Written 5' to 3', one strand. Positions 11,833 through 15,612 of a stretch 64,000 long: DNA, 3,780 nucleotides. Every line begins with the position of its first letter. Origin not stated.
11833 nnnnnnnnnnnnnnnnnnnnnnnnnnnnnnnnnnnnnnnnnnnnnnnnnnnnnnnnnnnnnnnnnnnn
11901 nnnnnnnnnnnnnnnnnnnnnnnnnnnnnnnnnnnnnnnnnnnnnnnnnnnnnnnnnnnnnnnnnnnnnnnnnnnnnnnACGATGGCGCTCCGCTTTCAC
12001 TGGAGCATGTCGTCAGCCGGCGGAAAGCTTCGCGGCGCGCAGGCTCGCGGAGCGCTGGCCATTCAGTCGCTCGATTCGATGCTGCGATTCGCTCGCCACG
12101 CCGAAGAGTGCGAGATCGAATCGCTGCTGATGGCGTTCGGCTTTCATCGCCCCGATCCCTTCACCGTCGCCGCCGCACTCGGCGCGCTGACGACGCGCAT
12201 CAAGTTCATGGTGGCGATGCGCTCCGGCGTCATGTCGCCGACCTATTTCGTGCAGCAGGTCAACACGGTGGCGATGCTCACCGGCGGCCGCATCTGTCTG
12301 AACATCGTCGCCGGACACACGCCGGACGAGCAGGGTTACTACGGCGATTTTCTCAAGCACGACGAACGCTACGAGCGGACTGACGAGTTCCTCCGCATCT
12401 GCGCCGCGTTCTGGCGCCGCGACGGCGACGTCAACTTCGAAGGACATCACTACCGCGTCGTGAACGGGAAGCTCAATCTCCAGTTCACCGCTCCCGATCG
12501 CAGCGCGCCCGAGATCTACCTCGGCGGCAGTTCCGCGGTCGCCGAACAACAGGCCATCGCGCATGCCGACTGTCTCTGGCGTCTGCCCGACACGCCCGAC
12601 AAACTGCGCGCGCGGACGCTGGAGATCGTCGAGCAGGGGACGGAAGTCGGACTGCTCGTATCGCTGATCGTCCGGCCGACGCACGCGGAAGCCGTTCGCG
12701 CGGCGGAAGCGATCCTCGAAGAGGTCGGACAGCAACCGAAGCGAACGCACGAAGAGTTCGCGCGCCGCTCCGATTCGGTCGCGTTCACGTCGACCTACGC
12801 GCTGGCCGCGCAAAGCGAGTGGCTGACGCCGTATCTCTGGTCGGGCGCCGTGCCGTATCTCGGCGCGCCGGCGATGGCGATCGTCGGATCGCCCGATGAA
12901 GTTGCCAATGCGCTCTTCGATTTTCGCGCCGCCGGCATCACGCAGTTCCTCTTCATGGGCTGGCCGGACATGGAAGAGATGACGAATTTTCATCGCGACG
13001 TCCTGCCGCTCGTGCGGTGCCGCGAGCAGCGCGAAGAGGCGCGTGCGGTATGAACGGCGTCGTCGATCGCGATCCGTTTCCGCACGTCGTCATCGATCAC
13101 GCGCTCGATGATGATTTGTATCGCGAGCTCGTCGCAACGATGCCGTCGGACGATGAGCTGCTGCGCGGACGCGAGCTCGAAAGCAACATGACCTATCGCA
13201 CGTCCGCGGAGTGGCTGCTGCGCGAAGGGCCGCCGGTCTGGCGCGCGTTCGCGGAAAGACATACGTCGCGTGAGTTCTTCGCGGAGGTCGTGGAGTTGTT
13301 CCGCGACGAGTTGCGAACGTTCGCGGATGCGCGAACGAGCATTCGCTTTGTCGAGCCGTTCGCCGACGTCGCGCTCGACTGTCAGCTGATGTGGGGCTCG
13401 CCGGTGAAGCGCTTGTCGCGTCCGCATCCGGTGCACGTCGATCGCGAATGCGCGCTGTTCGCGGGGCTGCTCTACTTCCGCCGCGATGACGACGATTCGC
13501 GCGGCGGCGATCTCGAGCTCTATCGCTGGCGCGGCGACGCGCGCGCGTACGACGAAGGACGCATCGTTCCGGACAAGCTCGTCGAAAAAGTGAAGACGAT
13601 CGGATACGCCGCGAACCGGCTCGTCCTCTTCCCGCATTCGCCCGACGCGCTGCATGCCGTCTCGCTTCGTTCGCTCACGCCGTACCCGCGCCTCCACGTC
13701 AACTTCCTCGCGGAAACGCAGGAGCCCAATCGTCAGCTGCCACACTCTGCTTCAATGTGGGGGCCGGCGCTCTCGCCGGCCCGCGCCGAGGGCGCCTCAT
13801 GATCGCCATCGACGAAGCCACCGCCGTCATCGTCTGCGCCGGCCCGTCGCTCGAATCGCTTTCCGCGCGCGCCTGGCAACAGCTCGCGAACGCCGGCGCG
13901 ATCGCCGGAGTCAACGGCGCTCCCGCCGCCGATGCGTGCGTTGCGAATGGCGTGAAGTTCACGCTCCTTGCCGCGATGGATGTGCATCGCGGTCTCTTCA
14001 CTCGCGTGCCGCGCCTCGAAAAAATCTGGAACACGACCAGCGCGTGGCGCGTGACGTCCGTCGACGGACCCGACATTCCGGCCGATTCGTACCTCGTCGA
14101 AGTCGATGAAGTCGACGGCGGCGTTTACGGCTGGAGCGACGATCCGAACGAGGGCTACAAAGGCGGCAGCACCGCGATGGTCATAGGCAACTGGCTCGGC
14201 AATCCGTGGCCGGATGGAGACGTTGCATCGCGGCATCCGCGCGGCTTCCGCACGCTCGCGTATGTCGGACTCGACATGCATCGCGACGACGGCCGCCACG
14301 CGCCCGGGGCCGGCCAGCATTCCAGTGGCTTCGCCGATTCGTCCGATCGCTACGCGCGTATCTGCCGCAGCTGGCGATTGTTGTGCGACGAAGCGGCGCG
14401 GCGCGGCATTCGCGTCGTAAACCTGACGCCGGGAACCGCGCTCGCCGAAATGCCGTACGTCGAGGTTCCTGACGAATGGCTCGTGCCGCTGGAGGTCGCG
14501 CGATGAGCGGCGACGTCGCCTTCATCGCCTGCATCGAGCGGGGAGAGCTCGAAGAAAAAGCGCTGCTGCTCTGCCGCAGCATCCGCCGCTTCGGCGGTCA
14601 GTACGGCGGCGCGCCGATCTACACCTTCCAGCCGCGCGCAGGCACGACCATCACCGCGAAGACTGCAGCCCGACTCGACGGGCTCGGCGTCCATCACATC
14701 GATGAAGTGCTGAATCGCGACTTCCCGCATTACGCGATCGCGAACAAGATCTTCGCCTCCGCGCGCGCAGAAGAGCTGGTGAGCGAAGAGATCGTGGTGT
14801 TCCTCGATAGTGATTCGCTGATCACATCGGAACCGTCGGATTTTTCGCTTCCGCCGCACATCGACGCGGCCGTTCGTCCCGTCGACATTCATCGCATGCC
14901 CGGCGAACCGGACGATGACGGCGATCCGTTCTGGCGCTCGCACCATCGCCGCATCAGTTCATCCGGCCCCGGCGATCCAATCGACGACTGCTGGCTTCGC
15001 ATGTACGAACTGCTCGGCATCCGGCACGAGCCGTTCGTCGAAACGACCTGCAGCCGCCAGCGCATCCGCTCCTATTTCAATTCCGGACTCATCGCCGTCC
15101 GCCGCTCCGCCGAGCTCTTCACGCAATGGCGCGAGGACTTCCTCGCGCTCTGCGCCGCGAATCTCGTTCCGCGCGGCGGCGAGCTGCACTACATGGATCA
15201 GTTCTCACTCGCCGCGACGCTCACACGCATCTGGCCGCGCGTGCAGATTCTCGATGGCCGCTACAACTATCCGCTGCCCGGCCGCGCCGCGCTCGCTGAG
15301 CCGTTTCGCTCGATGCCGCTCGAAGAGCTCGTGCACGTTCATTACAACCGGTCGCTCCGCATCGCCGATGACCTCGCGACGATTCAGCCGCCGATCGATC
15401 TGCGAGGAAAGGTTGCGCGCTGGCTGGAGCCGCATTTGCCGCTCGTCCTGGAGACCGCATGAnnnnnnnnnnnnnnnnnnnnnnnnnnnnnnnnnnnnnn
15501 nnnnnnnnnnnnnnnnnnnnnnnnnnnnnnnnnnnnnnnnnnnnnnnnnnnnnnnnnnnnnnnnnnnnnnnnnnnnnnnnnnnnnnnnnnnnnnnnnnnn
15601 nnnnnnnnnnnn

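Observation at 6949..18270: Eleven-gene oxidative tailoring operon with no PKS, NRPS, terpene or RiPP backbone gene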

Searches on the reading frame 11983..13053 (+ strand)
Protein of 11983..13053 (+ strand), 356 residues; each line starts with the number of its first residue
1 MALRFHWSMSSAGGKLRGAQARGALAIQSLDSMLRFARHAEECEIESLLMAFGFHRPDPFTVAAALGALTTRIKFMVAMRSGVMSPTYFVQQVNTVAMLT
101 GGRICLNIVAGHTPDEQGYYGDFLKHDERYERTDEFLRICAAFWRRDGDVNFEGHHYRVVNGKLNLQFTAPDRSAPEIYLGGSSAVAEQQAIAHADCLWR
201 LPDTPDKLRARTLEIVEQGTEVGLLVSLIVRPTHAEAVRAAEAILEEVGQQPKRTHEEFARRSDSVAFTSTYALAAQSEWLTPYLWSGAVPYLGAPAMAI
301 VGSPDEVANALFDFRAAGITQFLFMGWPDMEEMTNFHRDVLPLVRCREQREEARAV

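Call 4: search_protein_families(library=pfam, proteins=[window:11983-13053:+], max_evalue=0.01)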
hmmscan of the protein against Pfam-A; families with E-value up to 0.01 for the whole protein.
window:11983-13053:+ (356 aa): 1 family
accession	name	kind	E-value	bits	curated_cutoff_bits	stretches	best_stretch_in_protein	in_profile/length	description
PF00296.26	Bac_luciferase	-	6.1e-44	151.1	27.9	1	5-321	3-314/314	Luciferase-like monooxygenase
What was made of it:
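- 11983..13053 (+): G6: SsuD-family luciferase-like flavin monooxygenase (356 aa) without the SsuD catalytic pair. Pfam E=6e-44 (call 4).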

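Call 8: search_protein_families(library=ncbifam, proteins=[window:11983-13053:+], max_evalue=0.01)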
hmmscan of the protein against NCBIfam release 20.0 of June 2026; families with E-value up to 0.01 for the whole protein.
window:11983-13053:+ (356 aa): 17 families
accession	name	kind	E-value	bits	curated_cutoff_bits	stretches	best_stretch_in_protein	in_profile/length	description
NF001939.1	PRK00719.1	subfamily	2.1e-50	171.6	510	1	30-352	26-354/373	alkanesulfonate monooxygenase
TIGR03565.1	alk_sulf_monoox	equivalog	3e-50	171.2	518.2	1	29-343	25-345/346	FMNH2-dependent alkanesulfonate monooxygenase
TIGR04021.1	LLM_DMSO2_sfnG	equivalog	9.5e-34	117.3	382.95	1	58-348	62-349/350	dimethylsulfone monooxygenase SfnG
TIGR03860.1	FMN_nitrolo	subfamily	1.2e-21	77.1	279.7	1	54-144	68-160/422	NtaA/DmoA family FMN-dependent monooxygenase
TIGR03619.1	F420_Rv2161c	subfamily_domain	6e-16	58.8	166.9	1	56-223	43-206/247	TIGR03619 family F420-dependent LLM class oxidoreductase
TIGR03560.1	F420_Rv1855c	subfamily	1e-15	58.2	231.4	1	58-223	51-216/227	TIGR03560 family F420-dependent LLM class oxidoreductase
TIGR03559.1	F420_Rv3520c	subfamily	1.9e-11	43.6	335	1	38-159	20-139/325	LLM class F420-dependent oxidoreductase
TIGR03621.1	F420_MSMEG_2516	subfamily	7.4e-11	41.7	213.15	1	28-185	11-160/295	TIGR03621 family F420-dependent LLM class oxidoreductase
TIGR03612.1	RutA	equivalog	1e-10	41.7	498.3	1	55-196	63-202/355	pyrimidine utilization protein A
TIGR03564.1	F420_MSMEG_4879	subfamily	2.4e-10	40.5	234.25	1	36-183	4-145/265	TIGR03564 family F420-dependent LLM class oxidoreductase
TIGR03557.1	F420_G6P_family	subfamily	2.5e-07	30.2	210.4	1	56-205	46-192/316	TIGR03557 family F420-dependent LLM class oxidoreductase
TIGR03554.1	F420_G6P_DH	equivalog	4.6e-07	29.2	420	1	55-187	48-180/331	glucose-6-phosphate dehydrogenase (coenzyme-F420)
TIGR04465.1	ArgArg_F420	equivalog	6e-06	25.5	470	1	59-187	96-221/364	F420-dependent hydroxymycolic acid dehydrogenase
NF002619.0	PRK02271.1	equivalog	1.9e-05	24.1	276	1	31-208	14-184/329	5,10-methylenetetrahydromethanopterin reductase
TIGR03571.1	lucif_BA3436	subfamily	0.0001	21.7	303.9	1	58-184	68-191/304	TIGR03571 family LLM class oxidoreductase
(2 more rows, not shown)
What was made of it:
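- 11983..13053 (+): 171 bits against a TIGR03565 cut-off of 518 (call 8).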

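Call 83: search_solved_structures(query=window:11983-13053:+, max_evalue=1e-20, show_alignments=2)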
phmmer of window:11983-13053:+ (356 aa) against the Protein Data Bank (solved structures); distinct sequences matched with E-value up to 1e-20: 7.
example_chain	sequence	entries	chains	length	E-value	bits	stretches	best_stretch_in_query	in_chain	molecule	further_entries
7jv3_A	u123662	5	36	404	9.9e-44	153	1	21-344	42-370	Alkanesulfonate monooxygenase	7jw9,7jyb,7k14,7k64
1nqk_A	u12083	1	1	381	2.7e-37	131.8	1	33-343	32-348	Alkanesulfonate monooxygenase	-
1m41_A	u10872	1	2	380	3.6e-37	131.5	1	35-343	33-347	FMNH2-dependent alkanesulfonate monooxygenase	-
3rao_A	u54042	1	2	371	1.8e-26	96.3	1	58-348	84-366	Putative Luciferase-like Monooxygenase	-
7olf_A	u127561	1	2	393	4.1e-25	91.8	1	35-345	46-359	Methanesulfonate sulfonatase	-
7oh2_A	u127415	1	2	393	3.4e-24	88.8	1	57-345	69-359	Alkanesulfonate monooxygenase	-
8t0u_A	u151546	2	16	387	5.1e-24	88.2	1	61-352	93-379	FMNH(2)-dependent dimethylsulfone monooxygenase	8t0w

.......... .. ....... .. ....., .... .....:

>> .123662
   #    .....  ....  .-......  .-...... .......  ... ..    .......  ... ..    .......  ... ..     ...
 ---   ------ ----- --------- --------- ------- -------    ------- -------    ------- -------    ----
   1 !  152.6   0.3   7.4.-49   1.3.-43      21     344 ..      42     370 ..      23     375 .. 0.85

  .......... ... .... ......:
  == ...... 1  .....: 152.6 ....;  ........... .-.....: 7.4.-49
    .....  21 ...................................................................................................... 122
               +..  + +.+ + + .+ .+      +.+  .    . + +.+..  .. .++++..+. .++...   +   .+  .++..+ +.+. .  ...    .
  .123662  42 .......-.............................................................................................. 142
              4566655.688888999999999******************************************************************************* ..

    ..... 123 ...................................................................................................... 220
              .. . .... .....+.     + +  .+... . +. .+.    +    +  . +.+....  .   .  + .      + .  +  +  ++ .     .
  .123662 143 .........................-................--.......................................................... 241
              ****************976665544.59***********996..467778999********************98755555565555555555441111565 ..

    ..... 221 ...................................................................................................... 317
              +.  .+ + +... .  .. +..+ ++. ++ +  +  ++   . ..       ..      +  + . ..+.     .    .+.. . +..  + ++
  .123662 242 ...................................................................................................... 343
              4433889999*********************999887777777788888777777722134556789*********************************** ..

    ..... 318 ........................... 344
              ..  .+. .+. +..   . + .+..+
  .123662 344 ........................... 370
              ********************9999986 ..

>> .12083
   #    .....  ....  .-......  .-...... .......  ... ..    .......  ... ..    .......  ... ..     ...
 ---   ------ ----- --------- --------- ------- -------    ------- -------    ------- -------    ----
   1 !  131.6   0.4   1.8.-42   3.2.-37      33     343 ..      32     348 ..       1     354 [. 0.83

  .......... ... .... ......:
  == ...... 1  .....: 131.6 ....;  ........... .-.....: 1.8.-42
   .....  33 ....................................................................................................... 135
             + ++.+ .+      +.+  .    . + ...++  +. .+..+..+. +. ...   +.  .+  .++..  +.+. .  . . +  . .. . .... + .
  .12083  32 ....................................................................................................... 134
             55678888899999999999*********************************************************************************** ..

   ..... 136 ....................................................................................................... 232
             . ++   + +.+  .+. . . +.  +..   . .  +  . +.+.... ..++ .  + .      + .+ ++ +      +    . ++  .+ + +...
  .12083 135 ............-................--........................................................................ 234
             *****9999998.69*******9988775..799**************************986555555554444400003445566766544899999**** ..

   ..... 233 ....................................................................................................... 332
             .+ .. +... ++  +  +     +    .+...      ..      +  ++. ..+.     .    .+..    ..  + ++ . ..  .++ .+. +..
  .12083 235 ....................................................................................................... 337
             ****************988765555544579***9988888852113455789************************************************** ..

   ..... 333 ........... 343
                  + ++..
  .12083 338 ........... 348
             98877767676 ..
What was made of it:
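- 11983..13053 (+): MsuD/SsuD are the best PDB matches, and the alignment puts Leu and Ser where SsuD has Arg226 and His228 (call 83).
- On SsuD/MsuD alkanesulfonate monooxygenase: The alignments to 7JV3 and 1NQK show Leu and Ser (call 83).
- Closest known: Two-component flavin systems of organosulfur oxidation. Different: The SsuD Arg226/His228 pair is not kept (call 83).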

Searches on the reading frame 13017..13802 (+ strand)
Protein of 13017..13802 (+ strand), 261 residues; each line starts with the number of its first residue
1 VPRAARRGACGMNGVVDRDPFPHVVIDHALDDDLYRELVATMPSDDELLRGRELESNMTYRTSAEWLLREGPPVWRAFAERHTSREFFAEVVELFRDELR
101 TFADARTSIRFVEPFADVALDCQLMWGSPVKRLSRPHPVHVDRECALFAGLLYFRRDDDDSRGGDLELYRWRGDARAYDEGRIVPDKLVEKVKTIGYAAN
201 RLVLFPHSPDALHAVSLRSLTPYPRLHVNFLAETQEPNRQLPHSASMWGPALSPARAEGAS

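Call 4: search_protein_families(library=pfam, proteins=[window:13017-13802:+], max_evalue=0.01)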
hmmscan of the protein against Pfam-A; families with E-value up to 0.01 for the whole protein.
window:13017-13802:+ (261 aa): 1 family
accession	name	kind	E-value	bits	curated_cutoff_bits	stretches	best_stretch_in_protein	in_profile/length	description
PF13640.12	2OG-FeII_Oxy_3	-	0.0013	20.1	27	1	140-218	15-84/98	2OG-Fe(II) oxygenase superfamily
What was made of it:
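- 13050..13802 (+): G7: probable Fe(II)/2-oxoglutarate oxygenase (250 aa). 2OG-FeII_Oxy_3, E=0.0013, below threshold (call 4).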

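Call 8: search_protein_families(library=ncbifam, proteins=[window:13017-13802:+], max_evalue=0.01)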
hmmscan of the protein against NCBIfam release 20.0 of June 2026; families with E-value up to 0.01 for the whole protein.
window:13017-13802:+ (261 aa): 0 families

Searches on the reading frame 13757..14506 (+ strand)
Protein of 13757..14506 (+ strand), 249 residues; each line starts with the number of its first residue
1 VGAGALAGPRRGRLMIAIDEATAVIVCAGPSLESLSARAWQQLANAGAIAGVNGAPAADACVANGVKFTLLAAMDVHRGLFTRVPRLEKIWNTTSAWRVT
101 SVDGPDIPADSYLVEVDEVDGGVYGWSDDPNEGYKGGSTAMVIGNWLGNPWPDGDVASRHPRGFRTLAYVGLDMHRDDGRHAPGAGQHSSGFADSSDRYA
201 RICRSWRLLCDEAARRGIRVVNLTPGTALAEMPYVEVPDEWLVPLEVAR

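Call 4: search_protein_families(library=pfam, proteins=[window:13757-14506:+], max_evalue=0.01)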
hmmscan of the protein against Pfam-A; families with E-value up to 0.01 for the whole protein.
window:13757-14506:+ (249 aa): 0 families

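Call 8: search_protein_families(library=ncbifam, proteins=[window:13757-14506:+], max_evalue=0.01)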
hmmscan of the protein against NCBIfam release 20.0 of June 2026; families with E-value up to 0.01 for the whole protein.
window:13757-14506:+ (249 aa): 0 families

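Call 37: search_solved_structures(query=A2, max_evalue=1)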
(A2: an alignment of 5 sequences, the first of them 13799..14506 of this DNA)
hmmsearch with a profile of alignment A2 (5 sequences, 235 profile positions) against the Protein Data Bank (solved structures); distinct sequences matched with E-value up to 1: 6.
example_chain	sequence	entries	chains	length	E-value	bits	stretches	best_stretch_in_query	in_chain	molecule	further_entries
2lg4_A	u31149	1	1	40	0.18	14.7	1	184-213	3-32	Aurelin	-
6vr2_A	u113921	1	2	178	0.19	14.6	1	64-116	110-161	Aminoglycoside 2'-N-acetyltransferase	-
6vou_A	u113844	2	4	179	0.2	14.5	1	64-116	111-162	Aminoglycoside 2'-N-acetyltransferase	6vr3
7jzs_A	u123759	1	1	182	0.2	14.5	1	64-116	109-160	Aminoglycoside 2'-N-acetyltransferase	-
6vta_A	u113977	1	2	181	0.2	14.5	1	64-116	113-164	Aminoglycoside 2'-N-acetyltransferase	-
5us1_A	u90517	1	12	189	0.22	14.4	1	64-116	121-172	Aminoglycoside 2'-N-acetyltransferase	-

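Call 60: search_protein_families(library=pfam, proteins=[window:13799-14506:+], max_evalue=0.5)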
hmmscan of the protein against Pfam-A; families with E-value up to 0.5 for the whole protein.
window:13799-14506:+ (235 aa): 1 family
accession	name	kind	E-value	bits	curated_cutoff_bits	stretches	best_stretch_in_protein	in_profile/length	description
PF01973.23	MptE-like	-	0.22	11.7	34.6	1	7-53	26-69/171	6-hydroxymethylpterin diphosphokinase MptE-like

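Call 76: find_homologous_proteins(query=window:13799-14506:+, max_evalue=0.001)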
Query window:13799-14506:+ (235 aa): 80 proteins with E <= 0.001 among 851 candidates.
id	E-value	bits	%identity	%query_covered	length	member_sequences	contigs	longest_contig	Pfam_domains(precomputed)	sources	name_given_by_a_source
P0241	7.8e-157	538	100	100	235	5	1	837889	-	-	-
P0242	1.6e-131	455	84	100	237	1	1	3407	-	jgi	jgi:hypothetical protein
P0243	2.5e-129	448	84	100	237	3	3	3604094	-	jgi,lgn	jgi:hypothetical protein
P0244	5.1e-89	316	60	99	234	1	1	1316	-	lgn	-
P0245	1.8e-88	314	63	95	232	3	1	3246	-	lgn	-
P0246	1.9e-88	314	64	97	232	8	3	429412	-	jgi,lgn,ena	-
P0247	2.4e-88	314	60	98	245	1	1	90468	-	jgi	jgi:hypothetical protein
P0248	4.7e-86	306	62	97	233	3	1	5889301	-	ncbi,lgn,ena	-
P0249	6.5e-86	306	59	98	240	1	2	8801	-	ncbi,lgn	-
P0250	6.2e-84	299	58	98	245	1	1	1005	-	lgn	-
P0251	8.5e-84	299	60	97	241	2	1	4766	-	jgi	jgi:hypothetical protein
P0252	1.3e-83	298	59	97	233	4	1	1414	-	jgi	-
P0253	5.8e-83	296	59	98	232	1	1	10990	-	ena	-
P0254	9.1e-83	295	59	97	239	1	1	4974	-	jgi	jgi:hypothetical protein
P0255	4.2e-82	293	59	96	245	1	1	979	-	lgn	-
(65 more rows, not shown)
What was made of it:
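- On Maf / MptE-like (PF01973, DUF115), for G8: 0 of 80 homologs are annotated (call 76).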

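Call 79: search_solved_structures(query=A6, max_evalue=5)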
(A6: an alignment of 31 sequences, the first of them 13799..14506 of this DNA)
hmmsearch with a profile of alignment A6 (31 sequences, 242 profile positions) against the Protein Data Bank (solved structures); distinct sequences matched with E-value up to 5: 2.
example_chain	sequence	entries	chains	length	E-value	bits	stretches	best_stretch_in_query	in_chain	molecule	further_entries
2gza_A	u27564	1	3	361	1.5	11.2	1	144-193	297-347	Type IV secretion system protein VirB11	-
4yte_A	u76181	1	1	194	1.7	11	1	10-75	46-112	H(2)-forming methylenetetrahydromethanopterin dehydrogenase-related protein MJ0715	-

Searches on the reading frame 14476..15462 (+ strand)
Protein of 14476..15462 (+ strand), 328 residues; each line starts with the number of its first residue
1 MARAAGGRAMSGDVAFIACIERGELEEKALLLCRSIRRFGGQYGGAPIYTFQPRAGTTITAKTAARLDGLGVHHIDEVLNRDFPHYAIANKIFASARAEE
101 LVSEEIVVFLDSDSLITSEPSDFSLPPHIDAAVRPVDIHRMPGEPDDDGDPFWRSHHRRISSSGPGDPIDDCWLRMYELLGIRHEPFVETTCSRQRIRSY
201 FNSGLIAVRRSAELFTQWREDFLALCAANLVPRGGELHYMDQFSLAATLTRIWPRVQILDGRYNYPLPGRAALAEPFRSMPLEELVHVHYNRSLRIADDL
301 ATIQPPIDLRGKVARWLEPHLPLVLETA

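Call 4: search_protein_families(library=pfam, proteins=[window:14476-15462:+], max_evalue=0.01)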
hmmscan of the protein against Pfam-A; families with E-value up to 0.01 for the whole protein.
window:14476-15462:+ (328 aa): 0 families

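Call 8: search_protein_families(library=ncbifam, proteins=[window:14476-15462:+], max_evalue=0.01)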
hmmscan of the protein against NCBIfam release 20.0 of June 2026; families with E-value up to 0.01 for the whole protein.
window:14476-15462:+ (328 aa): 0 families

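Call 38: search_solved_structures(query=A3, max_evalue=1)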
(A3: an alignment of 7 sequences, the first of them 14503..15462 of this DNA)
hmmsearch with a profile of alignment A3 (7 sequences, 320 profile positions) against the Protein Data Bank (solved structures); distinct sequences matched with E-value up to 1: 0.
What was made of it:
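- Tried and rejected: Profile searches of G8 and G9 against the PDB found nothing (calls 37, 38, 79).
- On GT8 glycosyltransferases, for G9: The PDB profile search was empty (call 38).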

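Call 52: search_protein_families(library=pfam, alignment_id=A3, max_evalue=1)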
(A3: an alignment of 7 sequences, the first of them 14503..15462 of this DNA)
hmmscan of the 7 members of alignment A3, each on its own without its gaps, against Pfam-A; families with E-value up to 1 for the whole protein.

A. member 1, window:14503-15462:+ (319 aa): 0 families

B. families by the number of members that match (of 7 scanned): 8 families
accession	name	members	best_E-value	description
PF21175.2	RecR_C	1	0.043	RecR, C-terminal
PF07385.18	Lyx_isomer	1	0.075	D-lyxose isomerase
PF13641.12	Glyco_tranf_2_3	1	0.09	Glycosyltransferase like family 2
PF18579.7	Raf1_HTH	1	0.14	Rubisco accumulation factor 1 helix turn helix domain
PF00535.33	Glycos_transf_2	1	0.24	Glycosyl transferase family 2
PF01079.26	Hint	1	0.25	Hint module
PF01501.26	Glyco_transf_8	1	0.27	Glycosyl transferase family 8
PF08259.16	Periviscerokin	1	0.34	Periviscerokinin family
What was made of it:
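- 14503..15462 (+): G9: unknown protein (319 aa) with an invariant hydrophobic-DSD motif; possibly a GT-A-type transferase. No significant Pfam or PDB match (calls 4, 38, 52).
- On GT8 glycosyltransferases, for G9: Best E=0.27 in 1 of 7 homologs (call 52).
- Checked: G9 'GT8-like': no significant hit; PF01501 reaches E=0.27 in 1 of 7 homologs (call 52), and the PDB profile search found nothing (call 38).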
